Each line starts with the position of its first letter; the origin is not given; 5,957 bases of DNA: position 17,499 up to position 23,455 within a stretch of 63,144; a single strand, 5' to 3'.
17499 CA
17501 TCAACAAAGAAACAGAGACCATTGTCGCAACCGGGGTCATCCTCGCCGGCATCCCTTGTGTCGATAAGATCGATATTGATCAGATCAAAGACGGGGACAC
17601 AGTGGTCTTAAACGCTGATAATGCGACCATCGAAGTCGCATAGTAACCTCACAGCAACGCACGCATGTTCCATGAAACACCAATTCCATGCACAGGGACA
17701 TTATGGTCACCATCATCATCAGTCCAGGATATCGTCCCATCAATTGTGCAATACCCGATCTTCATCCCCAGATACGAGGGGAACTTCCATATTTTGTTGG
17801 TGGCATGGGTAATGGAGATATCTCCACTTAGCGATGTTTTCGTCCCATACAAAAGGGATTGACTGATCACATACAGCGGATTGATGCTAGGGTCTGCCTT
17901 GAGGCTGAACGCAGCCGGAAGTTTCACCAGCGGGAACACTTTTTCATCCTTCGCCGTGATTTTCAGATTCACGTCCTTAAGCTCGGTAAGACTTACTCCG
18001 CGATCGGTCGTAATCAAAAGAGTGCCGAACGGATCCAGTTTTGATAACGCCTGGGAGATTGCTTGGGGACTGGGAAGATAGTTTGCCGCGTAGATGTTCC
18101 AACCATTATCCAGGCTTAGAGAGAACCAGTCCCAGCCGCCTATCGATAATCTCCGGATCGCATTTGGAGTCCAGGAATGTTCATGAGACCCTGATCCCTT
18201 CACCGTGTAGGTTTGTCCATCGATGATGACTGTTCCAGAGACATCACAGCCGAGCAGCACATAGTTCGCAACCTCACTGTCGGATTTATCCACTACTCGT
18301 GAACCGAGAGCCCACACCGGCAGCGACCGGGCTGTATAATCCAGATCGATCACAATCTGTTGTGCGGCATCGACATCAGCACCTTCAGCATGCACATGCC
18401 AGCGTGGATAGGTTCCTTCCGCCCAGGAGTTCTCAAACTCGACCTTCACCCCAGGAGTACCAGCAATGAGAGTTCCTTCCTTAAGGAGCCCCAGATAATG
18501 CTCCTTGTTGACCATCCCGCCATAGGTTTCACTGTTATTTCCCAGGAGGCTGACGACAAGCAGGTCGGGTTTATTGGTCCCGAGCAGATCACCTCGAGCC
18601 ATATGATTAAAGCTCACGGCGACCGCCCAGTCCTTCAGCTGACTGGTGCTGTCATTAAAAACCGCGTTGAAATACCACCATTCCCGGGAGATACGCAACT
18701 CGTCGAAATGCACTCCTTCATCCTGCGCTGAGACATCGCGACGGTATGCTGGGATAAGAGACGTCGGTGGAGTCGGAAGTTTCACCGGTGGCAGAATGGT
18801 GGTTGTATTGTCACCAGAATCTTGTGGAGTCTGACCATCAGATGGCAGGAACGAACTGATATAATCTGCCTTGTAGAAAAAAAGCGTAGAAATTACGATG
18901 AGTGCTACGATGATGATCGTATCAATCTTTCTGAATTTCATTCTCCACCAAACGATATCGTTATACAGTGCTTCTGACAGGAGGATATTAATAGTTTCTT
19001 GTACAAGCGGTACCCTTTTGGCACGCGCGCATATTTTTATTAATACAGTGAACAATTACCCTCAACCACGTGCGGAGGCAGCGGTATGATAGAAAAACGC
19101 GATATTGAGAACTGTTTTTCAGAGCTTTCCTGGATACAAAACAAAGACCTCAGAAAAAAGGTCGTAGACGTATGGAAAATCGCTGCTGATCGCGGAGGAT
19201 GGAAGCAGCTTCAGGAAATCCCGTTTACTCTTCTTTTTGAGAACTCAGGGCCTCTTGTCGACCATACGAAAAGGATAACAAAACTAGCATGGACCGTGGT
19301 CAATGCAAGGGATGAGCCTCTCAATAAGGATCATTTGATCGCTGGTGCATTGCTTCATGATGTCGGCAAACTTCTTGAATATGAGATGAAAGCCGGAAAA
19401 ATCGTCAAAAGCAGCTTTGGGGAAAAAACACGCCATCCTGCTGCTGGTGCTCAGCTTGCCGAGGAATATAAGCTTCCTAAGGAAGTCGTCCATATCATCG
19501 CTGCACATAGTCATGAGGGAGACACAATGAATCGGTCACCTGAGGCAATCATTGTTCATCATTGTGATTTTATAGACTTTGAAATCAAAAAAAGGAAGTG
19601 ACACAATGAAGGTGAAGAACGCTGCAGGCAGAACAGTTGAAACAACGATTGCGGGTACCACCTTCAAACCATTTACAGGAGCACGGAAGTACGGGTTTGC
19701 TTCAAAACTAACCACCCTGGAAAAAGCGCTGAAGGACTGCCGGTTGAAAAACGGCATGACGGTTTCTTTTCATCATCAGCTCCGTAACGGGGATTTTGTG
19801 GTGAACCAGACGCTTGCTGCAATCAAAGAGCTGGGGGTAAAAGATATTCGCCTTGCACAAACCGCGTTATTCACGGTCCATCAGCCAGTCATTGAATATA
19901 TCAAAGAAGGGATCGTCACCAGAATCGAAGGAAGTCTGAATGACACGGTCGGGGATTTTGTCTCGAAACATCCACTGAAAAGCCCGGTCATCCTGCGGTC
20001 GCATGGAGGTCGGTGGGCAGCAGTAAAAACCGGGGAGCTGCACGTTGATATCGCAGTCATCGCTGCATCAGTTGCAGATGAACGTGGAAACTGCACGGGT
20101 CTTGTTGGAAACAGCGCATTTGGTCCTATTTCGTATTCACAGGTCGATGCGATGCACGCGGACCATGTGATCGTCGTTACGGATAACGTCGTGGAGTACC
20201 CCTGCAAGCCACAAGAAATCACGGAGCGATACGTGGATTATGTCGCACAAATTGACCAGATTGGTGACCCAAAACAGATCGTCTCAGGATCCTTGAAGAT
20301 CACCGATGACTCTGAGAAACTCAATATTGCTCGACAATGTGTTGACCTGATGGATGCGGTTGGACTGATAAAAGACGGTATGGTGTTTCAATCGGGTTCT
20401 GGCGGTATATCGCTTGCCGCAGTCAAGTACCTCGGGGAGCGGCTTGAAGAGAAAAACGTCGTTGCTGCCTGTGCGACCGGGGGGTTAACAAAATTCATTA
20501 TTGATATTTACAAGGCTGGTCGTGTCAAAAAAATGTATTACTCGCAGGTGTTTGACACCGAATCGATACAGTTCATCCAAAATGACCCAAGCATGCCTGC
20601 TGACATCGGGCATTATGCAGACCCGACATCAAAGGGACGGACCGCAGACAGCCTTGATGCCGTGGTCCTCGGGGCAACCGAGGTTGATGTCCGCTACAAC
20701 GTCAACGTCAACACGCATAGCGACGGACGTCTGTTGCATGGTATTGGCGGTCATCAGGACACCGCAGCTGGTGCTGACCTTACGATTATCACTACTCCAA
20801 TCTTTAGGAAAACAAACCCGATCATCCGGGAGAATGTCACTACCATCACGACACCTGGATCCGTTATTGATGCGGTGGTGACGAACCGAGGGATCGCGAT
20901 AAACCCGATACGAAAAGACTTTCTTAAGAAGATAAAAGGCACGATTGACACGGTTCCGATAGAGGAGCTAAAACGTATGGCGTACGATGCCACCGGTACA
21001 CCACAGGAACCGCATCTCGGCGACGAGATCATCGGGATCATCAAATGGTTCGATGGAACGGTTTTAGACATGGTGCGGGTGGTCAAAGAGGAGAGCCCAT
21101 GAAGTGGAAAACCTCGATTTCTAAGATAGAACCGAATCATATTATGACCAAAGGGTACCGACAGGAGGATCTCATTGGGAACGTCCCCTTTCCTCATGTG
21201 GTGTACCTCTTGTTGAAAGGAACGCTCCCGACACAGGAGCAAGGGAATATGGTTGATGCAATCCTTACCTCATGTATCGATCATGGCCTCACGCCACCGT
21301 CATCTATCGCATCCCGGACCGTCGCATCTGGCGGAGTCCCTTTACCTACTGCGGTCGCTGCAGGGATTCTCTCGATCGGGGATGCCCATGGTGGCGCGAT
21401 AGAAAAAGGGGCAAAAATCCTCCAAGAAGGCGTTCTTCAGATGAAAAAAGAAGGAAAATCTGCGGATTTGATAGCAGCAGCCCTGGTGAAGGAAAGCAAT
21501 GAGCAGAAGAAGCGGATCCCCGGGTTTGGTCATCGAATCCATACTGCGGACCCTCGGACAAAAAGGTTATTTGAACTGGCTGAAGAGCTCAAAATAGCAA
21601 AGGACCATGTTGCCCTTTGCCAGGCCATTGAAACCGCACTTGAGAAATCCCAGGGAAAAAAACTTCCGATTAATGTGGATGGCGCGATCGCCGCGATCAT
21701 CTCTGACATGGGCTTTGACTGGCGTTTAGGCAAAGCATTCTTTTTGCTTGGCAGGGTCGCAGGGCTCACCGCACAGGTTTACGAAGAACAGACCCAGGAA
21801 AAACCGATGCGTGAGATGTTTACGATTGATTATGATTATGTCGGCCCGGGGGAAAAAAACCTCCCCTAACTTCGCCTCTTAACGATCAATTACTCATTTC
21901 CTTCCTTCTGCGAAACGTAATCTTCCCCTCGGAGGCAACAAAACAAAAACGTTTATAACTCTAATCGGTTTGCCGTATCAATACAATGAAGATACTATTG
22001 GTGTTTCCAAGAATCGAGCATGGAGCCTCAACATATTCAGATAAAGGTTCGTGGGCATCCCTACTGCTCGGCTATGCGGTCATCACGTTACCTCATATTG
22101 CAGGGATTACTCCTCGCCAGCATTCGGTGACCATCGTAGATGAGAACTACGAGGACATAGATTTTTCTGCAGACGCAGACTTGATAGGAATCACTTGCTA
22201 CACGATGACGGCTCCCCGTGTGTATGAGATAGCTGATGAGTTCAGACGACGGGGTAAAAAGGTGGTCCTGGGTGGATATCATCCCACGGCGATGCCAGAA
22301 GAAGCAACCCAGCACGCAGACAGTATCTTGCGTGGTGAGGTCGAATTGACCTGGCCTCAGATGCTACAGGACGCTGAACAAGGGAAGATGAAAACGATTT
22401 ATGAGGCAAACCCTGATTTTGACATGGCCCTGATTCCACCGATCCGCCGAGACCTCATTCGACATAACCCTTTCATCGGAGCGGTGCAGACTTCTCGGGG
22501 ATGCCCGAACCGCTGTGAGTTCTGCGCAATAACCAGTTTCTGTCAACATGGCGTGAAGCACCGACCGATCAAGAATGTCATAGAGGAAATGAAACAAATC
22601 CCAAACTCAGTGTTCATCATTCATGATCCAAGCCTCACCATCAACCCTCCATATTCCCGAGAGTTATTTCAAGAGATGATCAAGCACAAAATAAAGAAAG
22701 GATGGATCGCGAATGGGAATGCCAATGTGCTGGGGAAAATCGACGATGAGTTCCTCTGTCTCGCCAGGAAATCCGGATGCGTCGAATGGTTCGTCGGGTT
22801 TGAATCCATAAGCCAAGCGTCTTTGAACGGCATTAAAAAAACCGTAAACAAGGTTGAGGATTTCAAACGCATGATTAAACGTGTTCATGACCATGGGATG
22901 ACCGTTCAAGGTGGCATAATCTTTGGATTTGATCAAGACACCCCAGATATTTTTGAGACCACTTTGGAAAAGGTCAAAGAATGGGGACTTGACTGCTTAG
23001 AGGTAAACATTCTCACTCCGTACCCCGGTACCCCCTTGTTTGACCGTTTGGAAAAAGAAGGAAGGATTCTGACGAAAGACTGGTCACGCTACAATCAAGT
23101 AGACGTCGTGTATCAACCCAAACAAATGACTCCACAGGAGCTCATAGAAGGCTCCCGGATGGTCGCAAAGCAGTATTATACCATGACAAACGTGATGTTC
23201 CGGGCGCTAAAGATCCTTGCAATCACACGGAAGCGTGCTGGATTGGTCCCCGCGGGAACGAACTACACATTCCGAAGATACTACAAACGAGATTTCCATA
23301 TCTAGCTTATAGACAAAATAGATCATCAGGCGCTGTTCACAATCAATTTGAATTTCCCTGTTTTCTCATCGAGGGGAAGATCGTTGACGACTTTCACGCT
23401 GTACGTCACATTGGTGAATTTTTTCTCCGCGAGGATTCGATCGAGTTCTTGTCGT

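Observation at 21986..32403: Dense, uncharacterised biosynthetic cluster: B12-radical SAM, PaaK-like ligases, two UbiA prenyltransferases, NAS-like SAM enzymes, SDR, methyltransferase and an atypical transcarbamylase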

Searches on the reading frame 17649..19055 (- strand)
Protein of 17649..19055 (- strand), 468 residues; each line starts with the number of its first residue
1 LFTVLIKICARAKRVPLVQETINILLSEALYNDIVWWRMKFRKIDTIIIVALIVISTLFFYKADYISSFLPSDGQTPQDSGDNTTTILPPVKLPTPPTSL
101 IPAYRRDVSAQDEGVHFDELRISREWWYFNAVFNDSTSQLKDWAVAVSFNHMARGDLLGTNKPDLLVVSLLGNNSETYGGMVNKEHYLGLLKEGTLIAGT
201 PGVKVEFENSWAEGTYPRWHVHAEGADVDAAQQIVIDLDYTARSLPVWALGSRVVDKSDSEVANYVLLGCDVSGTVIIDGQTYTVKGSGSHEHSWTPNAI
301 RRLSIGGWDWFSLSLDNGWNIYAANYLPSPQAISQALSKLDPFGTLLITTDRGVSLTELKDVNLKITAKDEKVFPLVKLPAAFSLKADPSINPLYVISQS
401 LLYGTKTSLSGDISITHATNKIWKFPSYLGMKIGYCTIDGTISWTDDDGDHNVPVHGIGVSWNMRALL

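Call 6: search_protein_families(library=pfam, proteins=[window:17649-19055:-], max_evalue=0.001)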
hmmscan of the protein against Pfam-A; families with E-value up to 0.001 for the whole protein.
window:17649-19055:- (468 aa): 0 families

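Call 38: search_protein_families(library=pfam, proteins=[window:17649-19055:-], max_evalue=0.01)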
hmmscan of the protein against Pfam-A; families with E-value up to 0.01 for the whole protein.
window:17649-19055:- (468 aa): 3 families
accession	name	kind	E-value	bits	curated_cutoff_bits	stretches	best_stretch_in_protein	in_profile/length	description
PF23213.1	DUF7065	-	0.0054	17.3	27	1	231-297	117-182/183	Domain of unknown function (DUF7065)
PF17186.10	Lipocalin_9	-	0.0057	17.2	26.2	0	306-327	6-27/131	Lipocalin-like domain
PF07143.17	CrtC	-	0.0093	17.1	22.5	0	125-296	2-167/168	CrtC N-terminal lipocalin domain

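Call 69: search_protein_families(library=ncbifam, proteins=[window:17649-19055:-], max_evalue=0.00001)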
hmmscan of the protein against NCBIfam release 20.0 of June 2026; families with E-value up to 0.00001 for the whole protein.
window:17649-19055:- (468 aa): 0 families

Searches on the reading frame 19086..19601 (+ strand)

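Call 6: search_protein_families(library=pfam, proteins=[window:19086-19601:+], max_evalue=0.001)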
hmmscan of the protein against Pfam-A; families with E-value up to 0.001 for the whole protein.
window:19086-19601:+ (171 aa): 3 families
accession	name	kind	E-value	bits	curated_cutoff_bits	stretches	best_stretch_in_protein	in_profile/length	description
PF01966.28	HD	-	1.3e-13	51.7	22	1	59-162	3-112/116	HD domain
PF08668.18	HDOD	-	1e-05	25.5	22.9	1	58-142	96-194/196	HDOD domain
PF13487.12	HD_5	-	0.00093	19.4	27.2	0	49-144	6-108/170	HD domain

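Call 69: search_protein_families(library=ncbifam, proteins=[window:19086-19601:+], max_evalue=0.00001)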
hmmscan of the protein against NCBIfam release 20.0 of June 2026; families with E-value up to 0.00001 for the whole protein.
window:19086-19601:+ (171 aa): 3 families
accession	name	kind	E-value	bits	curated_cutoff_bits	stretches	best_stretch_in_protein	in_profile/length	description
TIGR00277.1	HDIG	domain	5.5e-13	48.6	27.6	1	57-143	5-83/84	HDIG domain-containing metalloprotein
TIGR03319.1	RNase_Y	equivalog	2.3e-06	26.4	454.35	1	86-163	357-420/514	ribonuclease Y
NF045665.1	NTPtran_DVU1551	equivalog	4.1e-06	26.1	315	0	56-161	217-308/359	DVU_1551 family NTP transferase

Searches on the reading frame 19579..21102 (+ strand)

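Call 6: search_protein_families(library=pfam, proteins=[window:19579-21102:+], max_evalue=0.001)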
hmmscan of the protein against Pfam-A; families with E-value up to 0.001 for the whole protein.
window:19579-21102:+ (507 aa): 2 families
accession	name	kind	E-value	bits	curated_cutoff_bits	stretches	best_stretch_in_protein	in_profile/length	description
PF04223.18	CitF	-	5.1e-134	448.2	27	1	45-502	6-466/466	Citrate lyase, alpha subunit (CitF)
PF13336.12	AcetylCoA_hyd_C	-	0.00018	21.9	23.7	1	363-440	38-124/154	Acetyl-CoA hydrolase/transferase C-terminal domain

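Call 69: search_protein_families(library=ncbifam, proteins=[window:19579-21102:+], max_evalue=0.00001)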
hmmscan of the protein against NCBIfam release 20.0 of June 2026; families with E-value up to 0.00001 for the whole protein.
window:19579-21102:+ (507 aa): 2 families
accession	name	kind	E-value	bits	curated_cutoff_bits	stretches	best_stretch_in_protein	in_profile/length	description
TIGR01584.1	citF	equivalog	2.6e-150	501.3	501.45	1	43-504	27-492/492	citrate lyase subunit alpha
TIGR02428.1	pcaJ_scoB_fam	subfamily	7.1e-06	25.6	243.55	0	357-466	93-199/207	3-oxoacid CoA-transferase subunit B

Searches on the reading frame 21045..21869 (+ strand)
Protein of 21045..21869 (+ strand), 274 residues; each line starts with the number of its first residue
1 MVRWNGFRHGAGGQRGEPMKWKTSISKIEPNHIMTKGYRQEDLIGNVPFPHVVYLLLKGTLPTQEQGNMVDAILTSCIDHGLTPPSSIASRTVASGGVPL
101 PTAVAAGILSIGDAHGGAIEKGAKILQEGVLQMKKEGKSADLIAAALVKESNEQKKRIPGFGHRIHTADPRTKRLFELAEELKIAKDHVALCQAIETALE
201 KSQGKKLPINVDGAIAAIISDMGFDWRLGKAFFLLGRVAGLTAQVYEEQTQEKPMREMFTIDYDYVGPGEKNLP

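Call 6: search_protein_families(library=pfam, proteins=[window:21045-21869:+], max_evalue=0.001)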
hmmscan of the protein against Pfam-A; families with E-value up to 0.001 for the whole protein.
window:21045-21869:+ (274 aa): 1 family
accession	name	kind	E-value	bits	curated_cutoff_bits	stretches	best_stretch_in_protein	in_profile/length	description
PF00285.26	Citrate_synt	-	1.7e-42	146.2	27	2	67-256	167-355/357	Citrate synthase, C-terminal domain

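Call 69: search_protein_families(library=ncbifam, proteins=[window:21045-21869:+], max_evalue=0.00001)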
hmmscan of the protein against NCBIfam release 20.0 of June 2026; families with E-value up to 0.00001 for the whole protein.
window:21045-21869:+ (274 aa): 21 families
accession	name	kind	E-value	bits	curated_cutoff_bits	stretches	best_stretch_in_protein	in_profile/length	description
NF004869.0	PRK06224.1-6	subfamily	4.1e-90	301.7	212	1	20-274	4-257/263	citryl-CoA lyase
NF004866.0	PRK06224.1-3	subfamily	1e-89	300.3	245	1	19-272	17-268/275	citryl-CoA lyase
NF004864.0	PRK06224.1-1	equivalog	3.3e-63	213.3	261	1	20-256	16-260/278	citryl-CoA lyase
NF004868.0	PRK06224.1-5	subfamily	3.7e-63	213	193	1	21-251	6-238/260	citryl-CoA lyase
NF004867.0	PRK06224.1-4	equivalog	2.3e-36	125.2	409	1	41-251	29-236/261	citryl-CoA lyase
NF004865.0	PRK06224.1-2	equivalog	2.7e-35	122.2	323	1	23-268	9-262/265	citryl-CoA lyase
TIGR01800.1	cit_synth_II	subfamily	1.2e-28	100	421.3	1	71-272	171-361/368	2-methylcitrate synthase/citrate synthase II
NF041301.1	Cit_synth_Halo_CitZ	equivalog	2.2e-23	82.9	550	1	68-257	178-361/379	citrate synthase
NF009005.0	PRK12350.1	subfamily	1.2e-22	80.7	332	1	62-269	153-351/366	citrate synthase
NF010636.0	PRK14033.1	equivalog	9.9e-21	74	479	1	85-259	194-362/376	bifunctional 2-methylcitrate synthase/citrate synthase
NF010638.0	PRK14035.1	equivalog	1.6e-20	73.2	572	1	57-257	161-354/372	citrate synthase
NF004126.0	PRK05614.1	equivalog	5.1e-20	71.3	505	1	70-251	222-404/430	citrate synthase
NF041157.1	Cit_synThplmales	equivalog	2e-19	69.9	590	1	68-253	171-353/377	citrate synthase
NF010637.0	PRK14034.1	equivalog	3.8e-19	68.9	594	1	104-271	202-363/372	citrate synthase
NF009006.1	PRK12351.1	equivalog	3.1e-18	65.3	550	1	86-271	193-368/376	bifunctional 2-methylcitrate synthase/citrate synthase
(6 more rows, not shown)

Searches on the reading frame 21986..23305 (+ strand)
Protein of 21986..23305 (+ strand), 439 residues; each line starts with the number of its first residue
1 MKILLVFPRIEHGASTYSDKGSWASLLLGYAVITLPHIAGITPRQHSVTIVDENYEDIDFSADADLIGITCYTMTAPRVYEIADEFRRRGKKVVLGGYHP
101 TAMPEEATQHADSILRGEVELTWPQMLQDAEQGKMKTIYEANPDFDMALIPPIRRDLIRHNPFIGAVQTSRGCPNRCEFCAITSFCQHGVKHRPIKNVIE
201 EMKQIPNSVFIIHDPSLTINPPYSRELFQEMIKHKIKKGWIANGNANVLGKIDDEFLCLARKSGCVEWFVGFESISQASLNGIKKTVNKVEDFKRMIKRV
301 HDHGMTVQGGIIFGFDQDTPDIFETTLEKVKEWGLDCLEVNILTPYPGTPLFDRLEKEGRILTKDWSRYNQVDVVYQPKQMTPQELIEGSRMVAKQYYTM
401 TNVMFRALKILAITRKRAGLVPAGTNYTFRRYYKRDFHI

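Call 4: search_protein_families(library=pfam, proteins=[window:21986-23305:+], max_evalue=0.01)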
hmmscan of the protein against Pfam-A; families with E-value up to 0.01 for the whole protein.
window:21986-23305:+ (439 aa): 3 families
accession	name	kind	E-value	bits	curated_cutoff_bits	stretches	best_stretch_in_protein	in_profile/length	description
PF04055.27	Radical_SAM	-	5.4e-16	59.6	29.5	1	168-329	2-165/166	Radical SAM superfamily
PF02310.24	B12-binding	-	4.7e-14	52.7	32.1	1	61-123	44-117/121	B12 binding domain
PF13282.11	DUF4070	-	8e-06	26.4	22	1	349-417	1-68/144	Domain of unknown function (DUF4070)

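Call 5: search_protein_families(library=ncbifam, proteins=[window:21986-23305:+], max_evalue=0.01)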
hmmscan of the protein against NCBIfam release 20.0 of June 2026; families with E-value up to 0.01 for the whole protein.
window:21986-23305:+ (439 aa): 27 families (the best 25 are shown)
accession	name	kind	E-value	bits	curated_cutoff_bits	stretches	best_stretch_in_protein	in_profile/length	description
TIGR02026.1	BchE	equivalog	7.5e-36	124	481.35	1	167-412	197-441/497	magnesium-protoporphyrin IX monomethyl ester anaerobic oxidative cyclase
TIGR03471.1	HpnJ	equivalog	3.7e-29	101.9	577.6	1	160-409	194-444/472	hopanoid biosynthesis associated radical SAM protein HpnJ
TIGR04013.1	B12_SAM_MJ_1487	hypoth_equivalog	1.5e-25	89.8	251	2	46-205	26-192/382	TIGR04013 family B12-binding domain/radical SAM domain-containing protein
TIGR04367.1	HpnR_B12_rSAM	equivalog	7.7e-23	80.8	650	1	65-400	62-419/490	hopanoid C-3 methylase HpnR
TIGR04014.1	B12_SAM_MJ_0865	equivalog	7.9e-20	71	360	2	253-354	257-357/434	methyl-coenzyme M reductase glutamine C-methyltransferase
TIGR04072.2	rSAM_ladder_B12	equivalog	9.3e-18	64.1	360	1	78-363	85-380/443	lipid biosynthesis B12-binding/radical SAM protein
TIGR04479.1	bcpD_PhpK_rSAM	subfamily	8.6e-17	60.7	600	1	167-355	244-431/504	PhpK family radical SAM P-methyltransferase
NF038361.1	rSAM_Sden_1168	equivalog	6.5e-14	51.4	575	1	167-361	285-479/560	Sden_1168 family B12-binding radical SAM P-methyltransferase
TIGR01578.1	MiaB-like-B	hypoth_equivalog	7.6e-14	51.3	314.7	2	55-205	28-174/421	tRNA (N(6)-L-threonylcarbamoyladenosine(37)-C(2))-methylthiotransferase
NF050148.1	rSAM_ApyD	equivalog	3.7e-13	48.7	750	1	167-434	202-468/645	RiPP biosynthesis radical SAM protein ApyD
NF033070.1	rSAM_AprD4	equivalog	7.2e-13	48.2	500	1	151-395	174-429/456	AprD4 family radical SAM diol-dehydratase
TIGR04295.1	B12_rSAM_oligo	hypoth_equivalog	2.5e-11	42.9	400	1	167-355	203-384/422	TIGR04295 family B12-binding domain-containing radical SAM protein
TIGR00089.1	TIGR00089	subfamily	2.3e-10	39.9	251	1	53-205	26-180/429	MiaB/RimO family radical SAM methylthiotransferase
TIGR00433.2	bioB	equivalog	7.4e-08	32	225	1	170-353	48-231/307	biotin synthase BioB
TIGR04385.1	B12_rSAM_cofa1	equivalog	1e-07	31.6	450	1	144-301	167-332/438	B12 lower ligand biosynthesis radical SAM protein BzaD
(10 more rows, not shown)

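Call 17: search_solved_structures(query=window:21986-23305:+, max_evalue=0.001)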
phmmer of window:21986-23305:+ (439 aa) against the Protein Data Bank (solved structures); distinct sequences matched with E-value up to 0.001: 3.
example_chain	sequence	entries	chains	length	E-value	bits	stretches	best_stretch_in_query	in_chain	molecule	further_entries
9ccb_A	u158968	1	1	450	9.5e-13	51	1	155-355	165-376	Radical SAM core domain-containing protein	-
6fd2_B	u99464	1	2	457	1.7e-08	36.9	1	145-361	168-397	Putative apramycin biosynthetic oxidoreductase 4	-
6wte_A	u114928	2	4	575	0.00045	22.4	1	163-328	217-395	B12-binding domain-containing protein | Tryptophan-C2-methyltransferase containing B12-binding domain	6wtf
